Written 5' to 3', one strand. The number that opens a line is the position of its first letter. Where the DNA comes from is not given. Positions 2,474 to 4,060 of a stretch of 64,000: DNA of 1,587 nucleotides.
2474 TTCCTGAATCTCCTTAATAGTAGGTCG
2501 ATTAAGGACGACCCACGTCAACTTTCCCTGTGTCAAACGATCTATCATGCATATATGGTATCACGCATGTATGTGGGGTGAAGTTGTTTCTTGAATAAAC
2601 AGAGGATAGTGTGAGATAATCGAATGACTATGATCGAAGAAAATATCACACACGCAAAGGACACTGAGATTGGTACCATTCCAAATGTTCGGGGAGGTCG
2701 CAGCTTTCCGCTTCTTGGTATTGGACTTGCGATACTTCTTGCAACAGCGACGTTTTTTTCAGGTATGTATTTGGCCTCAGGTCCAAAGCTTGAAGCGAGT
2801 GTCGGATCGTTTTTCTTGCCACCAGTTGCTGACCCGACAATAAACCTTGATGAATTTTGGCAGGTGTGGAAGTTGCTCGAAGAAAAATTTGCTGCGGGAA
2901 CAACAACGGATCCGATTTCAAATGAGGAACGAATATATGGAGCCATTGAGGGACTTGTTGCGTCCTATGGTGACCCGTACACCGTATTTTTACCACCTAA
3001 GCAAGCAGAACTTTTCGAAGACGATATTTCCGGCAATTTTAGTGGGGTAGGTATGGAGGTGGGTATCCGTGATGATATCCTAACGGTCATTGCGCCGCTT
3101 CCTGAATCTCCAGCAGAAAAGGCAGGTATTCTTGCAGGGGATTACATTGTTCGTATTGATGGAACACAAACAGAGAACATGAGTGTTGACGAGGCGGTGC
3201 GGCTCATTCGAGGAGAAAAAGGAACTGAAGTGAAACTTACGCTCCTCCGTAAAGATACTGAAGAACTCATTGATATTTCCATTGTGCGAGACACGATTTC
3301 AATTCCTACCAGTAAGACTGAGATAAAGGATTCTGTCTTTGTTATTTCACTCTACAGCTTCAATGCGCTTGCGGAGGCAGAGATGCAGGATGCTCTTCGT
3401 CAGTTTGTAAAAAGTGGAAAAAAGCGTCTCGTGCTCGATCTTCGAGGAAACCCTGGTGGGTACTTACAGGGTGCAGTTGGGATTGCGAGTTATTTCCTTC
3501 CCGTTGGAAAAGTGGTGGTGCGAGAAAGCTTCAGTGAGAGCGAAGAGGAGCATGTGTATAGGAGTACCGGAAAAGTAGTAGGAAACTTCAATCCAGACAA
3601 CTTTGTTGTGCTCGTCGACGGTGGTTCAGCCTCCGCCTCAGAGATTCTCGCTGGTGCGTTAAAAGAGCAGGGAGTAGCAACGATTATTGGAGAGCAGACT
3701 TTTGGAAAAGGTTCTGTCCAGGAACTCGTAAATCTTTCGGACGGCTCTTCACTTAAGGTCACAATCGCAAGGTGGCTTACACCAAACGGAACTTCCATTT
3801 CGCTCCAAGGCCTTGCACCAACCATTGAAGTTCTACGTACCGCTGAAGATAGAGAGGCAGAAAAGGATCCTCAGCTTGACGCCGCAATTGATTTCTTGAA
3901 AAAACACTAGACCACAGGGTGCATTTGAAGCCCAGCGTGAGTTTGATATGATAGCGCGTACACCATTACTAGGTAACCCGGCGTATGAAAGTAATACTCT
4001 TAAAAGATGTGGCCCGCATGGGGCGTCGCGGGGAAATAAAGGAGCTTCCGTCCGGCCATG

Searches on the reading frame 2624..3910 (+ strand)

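Call 61: search_protein_families(library=pfam, max_evalue=1e-8, proteins=[window:2624-3910:+])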
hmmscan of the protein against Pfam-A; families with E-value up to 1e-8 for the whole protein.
window:2624-3910:+ (428 aa): 4 families
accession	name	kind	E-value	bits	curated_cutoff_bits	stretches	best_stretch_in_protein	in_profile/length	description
PF03572.23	Peptidase_S41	-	2.7e-49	167.4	24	1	240-403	4-165/165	Peptidase family S41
PF17820.7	PDZ_6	-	1.9e-14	53.6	27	1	156-209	3-54/54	PDZ domain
PF00595.29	PDZ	-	1.3e-11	45.1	23.2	1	141-207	11-80/81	PDZ domain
PF13180.12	PDZ_2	-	1.7e-10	41.4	27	1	143-219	4-79/80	PDZ domain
